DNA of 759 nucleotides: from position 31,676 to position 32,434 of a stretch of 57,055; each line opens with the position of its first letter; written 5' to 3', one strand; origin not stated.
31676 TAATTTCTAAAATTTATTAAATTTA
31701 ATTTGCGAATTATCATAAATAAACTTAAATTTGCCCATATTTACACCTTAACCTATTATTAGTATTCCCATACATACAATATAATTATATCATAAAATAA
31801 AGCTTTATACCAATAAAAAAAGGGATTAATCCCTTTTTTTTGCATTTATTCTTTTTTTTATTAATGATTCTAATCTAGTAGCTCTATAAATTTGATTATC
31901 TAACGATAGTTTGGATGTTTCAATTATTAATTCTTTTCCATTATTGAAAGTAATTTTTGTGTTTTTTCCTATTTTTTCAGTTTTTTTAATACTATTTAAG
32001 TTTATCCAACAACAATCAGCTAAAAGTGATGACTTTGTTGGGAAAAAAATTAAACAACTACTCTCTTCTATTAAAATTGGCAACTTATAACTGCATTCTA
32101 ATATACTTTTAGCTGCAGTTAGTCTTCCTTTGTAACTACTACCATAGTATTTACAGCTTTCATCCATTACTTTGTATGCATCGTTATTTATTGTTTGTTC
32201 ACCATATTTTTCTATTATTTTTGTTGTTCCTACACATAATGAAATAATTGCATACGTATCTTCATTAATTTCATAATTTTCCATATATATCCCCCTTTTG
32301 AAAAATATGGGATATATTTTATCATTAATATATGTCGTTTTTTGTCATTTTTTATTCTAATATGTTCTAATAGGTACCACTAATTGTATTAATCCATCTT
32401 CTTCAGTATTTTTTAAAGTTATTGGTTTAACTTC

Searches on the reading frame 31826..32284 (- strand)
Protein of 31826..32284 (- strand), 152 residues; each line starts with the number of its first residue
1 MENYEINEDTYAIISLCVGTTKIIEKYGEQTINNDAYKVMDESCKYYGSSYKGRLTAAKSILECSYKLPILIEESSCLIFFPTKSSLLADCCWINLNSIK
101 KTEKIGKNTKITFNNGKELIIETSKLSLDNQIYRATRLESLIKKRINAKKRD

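Call 8: search_protein_families(library=pfam, proteins=[window:31826-32284:-])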
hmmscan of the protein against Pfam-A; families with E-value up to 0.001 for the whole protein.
window:31826-32284:- (152 aa): 1 family
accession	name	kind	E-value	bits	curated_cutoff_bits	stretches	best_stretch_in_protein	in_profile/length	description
PF06338.17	ComK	-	4.9e-38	130.7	22.3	1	1-146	1-151/152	ComK protein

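Call 9: search_protein_families(library=ncbifam, proteins=[window:31826-32284:-])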
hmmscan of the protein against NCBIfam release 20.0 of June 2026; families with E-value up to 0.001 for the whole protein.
window:31826-32284:- (152 aa): 0 families
